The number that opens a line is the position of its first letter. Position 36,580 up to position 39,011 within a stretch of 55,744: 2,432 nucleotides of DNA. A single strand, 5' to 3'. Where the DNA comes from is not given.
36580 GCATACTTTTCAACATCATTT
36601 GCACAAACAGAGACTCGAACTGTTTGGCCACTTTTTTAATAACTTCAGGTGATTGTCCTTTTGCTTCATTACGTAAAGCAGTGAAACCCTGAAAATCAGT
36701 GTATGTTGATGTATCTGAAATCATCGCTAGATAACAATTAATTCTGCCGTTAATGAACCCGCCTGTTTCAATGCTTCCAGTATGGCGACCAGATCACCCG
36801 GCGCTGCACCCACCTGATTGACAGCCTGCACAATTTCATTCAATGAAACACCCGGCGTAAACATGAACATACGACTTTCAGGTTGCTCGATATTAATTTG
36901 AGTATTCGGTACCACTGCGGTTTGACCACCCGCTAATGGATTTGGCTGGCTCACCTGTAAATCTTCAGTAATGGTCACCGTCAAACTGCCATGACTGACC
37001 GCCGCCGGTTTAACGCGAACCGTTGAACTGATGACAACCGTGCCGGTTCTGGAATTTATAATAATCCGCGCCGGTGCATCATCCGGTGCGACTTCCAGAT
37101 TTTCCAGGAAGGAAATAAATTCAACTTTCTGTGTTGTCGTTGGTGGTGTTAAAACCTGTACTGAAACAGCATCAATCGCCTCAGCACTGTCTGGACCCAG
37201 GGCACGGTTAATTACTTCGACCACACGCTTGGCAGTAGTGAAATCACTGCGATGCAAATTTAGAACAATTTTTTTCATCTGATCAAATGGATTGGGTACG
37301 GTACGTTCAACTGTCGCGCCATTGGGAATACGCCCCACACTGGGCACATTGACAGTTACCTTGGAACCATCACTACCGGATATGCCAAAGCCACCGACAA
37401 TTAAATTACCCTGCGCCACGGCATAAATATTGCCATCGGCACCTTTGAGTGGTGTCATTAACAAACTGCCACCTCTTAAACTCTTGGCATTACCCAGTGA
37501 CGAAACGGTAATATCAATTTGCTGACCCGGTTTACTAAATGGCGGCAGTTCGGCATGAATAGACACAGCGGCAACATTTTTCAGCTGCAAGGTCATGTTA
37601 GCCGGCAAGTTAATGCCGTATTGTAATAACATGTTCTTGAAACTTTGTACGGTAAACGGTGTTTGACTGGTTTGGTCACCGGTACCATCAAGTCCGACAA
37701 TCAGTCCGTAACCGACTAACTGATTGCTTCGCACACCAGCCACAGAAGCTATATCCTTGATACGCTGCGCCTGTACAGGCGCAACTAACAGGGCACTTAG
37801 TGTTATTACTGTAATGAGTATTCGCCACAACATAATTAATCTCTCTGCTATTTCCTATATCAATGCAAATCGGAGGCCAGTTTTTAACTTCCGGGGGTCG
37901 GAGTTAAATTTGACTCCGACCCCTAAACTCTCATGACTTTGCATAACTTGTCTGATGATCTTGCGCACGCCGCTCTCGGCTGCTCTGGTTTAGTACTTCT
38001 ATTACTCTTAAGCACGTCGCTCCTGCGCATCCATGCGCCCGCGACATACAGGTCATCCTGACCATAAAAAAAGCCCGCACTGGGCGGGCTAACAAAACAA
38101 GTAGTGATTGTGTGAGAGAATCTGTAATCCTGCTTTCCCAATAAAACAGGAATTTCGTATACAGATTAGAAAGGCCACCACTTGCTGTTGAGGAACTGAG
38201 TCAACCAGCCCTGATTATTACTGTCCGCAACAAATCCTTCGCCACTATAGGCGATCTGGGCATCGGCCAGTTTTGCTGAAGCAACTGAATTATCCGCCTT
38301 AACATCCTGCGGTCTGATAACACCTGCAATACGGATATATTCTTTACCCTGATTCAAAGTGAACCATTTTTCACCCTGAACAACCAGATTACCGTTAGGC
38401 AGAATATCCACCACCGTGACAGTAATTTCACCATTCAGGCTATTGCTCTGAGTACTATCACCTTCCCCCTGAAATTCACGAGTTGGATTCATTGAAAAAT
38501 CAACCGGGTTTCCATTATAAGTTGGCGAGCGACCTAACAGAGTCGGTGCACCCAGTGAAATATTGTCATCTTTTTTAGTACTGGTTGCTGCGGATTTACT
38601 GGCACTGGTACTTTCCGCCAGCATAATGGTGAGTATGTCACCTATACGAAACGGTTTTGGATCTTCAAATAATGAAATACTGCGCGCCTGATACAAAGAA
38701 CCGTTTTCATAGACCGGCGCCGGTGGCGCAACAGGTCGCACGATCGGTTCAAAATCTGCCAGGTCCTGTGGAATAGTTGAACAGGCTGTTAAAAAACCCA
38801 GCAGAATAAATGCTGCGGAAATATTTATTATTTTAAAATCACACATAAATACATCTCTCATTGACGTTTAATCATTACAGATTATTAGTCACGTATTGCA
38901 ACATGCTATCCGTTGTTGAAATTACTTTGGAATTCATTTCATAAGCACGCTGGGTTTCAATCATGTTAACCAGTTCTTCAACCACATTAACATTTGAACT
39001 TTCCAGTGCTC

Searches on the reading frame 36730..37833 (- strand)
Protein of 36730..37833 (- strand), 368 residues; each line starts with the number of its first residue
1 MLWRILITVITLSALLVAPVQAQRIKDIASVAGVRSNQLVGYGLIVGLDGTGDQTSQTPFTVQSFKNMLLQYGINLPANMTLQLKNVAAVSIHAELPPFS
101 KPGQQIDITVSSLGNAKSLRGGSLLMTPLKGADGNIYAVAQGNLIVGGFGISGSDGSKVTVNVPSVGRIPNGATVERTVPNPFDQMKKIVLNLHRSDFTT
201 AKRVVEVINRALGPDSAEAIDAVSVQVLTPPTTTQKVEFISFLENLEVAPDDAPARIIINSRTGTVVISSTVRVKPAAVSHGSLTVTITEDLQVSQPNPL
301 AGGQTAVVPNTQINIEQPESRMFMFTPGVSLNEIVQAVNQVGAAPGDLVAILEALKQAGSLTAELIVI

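Call 15: find_related_loci(query=window:36730-37833:-, collection=genome_contigs, flank=10000)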
Query window:36730-37833:- (368 aa) in genome_contigs; peptide patterns used: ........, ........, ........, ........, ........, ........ (x = any residue, [..] = any of these).
369 stretches matched a pattern; 189 encode a relative of the query (tblastn E <= 1e-3); the best 80 are kept; 80 distinct loci.
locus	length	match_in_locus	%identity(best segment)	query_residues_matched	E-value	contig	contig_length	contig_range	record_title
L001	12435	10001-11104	95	1-368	0e+0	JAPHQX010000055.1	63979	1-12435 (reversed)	MAG: Gammaproteobacteria bacterium isolate N1D-Bin_17 c_000000669846, whole genome shotgun sequence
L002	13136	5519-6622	79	1-368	0e+0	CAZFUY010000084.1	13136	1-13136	MAG TPA_asm: uncultured Thiotrichaceae bacterium isolate SRP128015_co3_148 genome assembly, contig: NODE_5274_length_131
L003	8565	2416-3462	82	20-368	0e+0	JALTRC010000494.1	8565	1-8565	MAG: Gammaproteobacteria bacterium isolate S140_maxbin2_scaf2bin.248 S140_NODE_4826_length_8565_cov_3.252904, whole geno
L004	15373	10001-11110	68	1-368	4e-161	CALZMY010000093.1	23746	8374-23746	MAG: uncultured Gammaproteobacteria bacterium isolate FO_M_Gamma_031 genome assembly, contig: k127_42772, whole genome s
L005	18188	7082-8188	80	1-368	0e+0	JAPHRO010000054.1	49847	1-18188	MAG: Gammaproteobacteria bacterium isolate N2D-Bin_4 c_000000534437, whole genome shotgun sequence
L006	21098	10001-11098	67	3-368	2e-159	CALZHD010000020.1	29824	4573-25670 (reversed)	MAG: uncultured Gammaproteobacteria bacterium isolate FO_M_Gamma_033.1 genome assembly, contig: scaffold_956, whole geno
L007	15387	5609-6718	68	1-368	2e-159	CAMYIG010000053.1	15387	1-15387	MAG: uncultured Gammaproteobacteria bacterium isolate FO_M_Gamma_032.1 genome assembly, contig: scaffold_2883, whole gen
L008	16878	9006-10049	70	23-368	5e-159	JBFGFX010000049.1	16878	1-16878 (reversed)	MAG: Woeseiaceae bacterium isolate Mix_sand02.2020.12.G.53 k141_1015334_length_16878_cov_14.1957, whole genome shotgun s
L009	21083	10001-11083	65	8-368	6e-159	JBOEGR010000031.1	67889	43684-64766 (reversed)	MAG: Cellvibrionaceae bacterium isolate PBSAgam6 PBSA13b_contig_1611, whole genome shotgun sequence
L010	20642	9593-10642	69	19-368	6e-158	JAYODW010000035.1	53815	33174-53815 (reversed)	MAG: Gammaproteobacteria bacterium isolate 139553_S155_concoct_bins.tsv.116 NODE_786_length_53815_cov_12.493694, whole g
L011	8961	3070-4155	67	2-364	7e-158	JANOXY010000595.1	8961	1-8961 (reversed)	MAG: Pseudomonadota bacterium isolate VAR_35_metabat_109 VAR_35_k141_549627, whole genome shotgun sequence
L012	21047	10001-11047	67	20-368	4e-157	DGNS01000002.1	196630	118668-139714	MAG TPA_asm: Thiotrichaceae bacterium UBA4486 UBA4486_contig_42, whole genome shotgun sequence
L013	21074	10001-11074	69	12-368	9e-157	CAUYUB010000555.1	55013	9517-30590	Gammaproteobacteria bacterium strain CCP3-SC15AN1 genome assembly, contig: CCP3SC15_Contig_5, whole genome shotgun seque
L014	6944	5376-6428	68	19-368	9e-157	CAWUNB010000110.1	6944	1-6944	MAG: uncultured Thiotrichales bacterium isolate SRR1522971_concoct_148_1705335402 genome assembly, contig: ERZ11848521.8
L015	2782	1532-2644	64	2-368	2e-164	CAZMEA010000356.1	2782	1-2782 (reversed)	MAG TPA_asm: uncultured Woeseiaceae bacterium isolate SRP135972_co2_84 genome assembly, contig: NODE_79832_length_2782_c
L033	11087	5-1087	70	10-368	2e-152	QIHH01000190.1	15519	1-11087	MAG: Gammaproteobacteria bacterium isolate SZUA-128 Ga0063293_10003271, whole genome shotgun sequence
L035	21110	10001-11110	68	1-368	7e-152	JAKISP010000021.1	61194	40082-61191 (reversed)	MAG: Gammaproteobacteria bacterium isolate D96SM.bin.20 NODE_340_length_61194_cov_20.335173, whole genome shotgun sequen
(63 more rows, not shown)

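Call 66: search_protein_families(library=pfam, proteins=[L006:12154-14463:+, L006:14469-16031:+, L003:4422-6770:+, L003:6776-8425:+], max_evalue=0.01)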
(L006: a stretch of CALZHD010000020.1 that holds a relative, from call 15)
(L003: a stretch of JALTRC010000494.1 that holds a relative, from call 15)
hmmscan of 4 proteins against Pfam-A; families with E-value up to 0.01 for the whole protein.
L006:12154-14463:+ (770 aa): 4 families
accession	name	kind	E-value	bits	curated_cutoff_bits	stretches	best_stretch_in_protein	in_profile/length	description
PF22638.1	FlgK_D1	-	3.9e-74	249.6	28.6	1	93-328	2-233/233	Flagellar hook-associated protein FlgK helical domain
PF06429.18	Flg_bbr_C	-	5.7e-15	55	23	1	728-766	7-45/46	Flagellar basal body rod FlgEFG protein C-terminal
PF21158.3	flgK_1st_1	-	1.7e-14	54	24.2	1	342-425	4-81/81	Flagellar hook-associated protein 1, D2-like domain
PF00460.25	Flg_bb_rod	-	3e-06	27.5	20.7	1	7-34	3-30/31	Flagella basal body rod protein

L006:14469-16031:+ (521 aa): 3 families
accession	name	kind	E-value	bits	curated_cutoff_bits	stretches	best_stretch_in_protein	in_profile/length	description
PF00669.25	Flagellin_N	-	1e-20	74.6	26.6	1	3-139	1-137/139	Bacterial flagellin N-terminal helical region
PF00700.27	Flagellin_C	-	3.4e-06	27.7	23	1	440-517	3-82/86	Bacterial flagellin C-terminal helical region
PF07196.18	Flagellin_IN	-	7e-05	23.4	22.7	1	252-299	1-49/55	Flagellin hook IN motif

L003:4422-6770:+ (783 aa): 4 families
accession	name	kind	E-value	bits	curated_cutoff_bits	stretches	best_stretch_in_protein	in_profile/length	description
PF22638.1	FlgK_D1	-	2e-71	240.7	28.6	1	93-324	2-233/233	Flagellar hook-associated protein FlgK helical domain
PF21158.3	flgK_1st_1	-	8.9e-20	71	24.2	1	484-562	1-81/81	Flagellar hook-associated protein 1, D2-like domain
PF06429.18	Flg_bbr_C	-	1.2e-11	44.3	23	1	743-781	7-45/46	Flagellar basal body rod FlgEFG protein C-terminal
PF00460.25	Flg_bb_rod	-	0.0038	17.6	20.7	1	5-29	1-25/31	Flagella basal body rod protein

L003:6776-8425:+ (550 aa): 4 families
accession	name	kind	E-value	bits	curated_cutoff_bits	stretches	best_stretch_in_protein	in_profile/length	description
PF00669.25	Flagellin_N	-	1.5e-21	77.3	26.6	1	3-140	1-137/139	Bacterial flagellin N-terminal helical region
PF21158.3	flgK_1st_1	-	2.1e-06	28.1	24.2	1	200-279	4-80/81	Flagellar hook-associated protein 1, D2-like domain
PF00700.27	Flagellin_C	-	2.3e-06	28.3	23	1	467-550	1-86/86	Bacterial flagellin C-terminal helical region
PF21159.3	FlgK_2nd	-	0.006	17.4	24.7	1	233-279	69-115/116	Flagellar hook-associated protein 1, D3 domain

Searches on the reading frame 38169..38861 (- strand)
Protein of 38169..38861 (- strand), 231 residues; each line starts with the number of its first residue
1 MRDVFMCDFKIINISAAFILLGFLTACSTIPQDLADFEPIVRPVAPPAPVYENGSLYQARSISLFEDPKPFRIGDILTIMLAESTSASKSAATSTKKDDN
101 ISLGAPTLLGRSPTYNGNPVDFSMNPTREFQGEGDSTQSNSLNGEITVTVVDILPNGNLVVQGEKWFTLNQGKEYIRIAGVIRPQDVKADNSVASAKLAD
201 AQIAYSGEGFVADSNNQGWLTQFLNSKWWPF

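Call 51: search_protein_families(library=pfam, proteins=[window:38169-38861:-], max_evalue=0.00001)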
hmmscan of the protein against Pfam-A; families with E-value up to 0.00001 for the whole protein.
window:38169-38861:- (231 aa): 1 family
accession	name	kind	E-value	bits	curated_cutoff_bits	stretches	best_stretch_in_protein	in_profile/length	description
PF02107.21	FlgH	-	3.6e-62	209.4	27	1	52-230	3-172/172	Flagellar L-ring protein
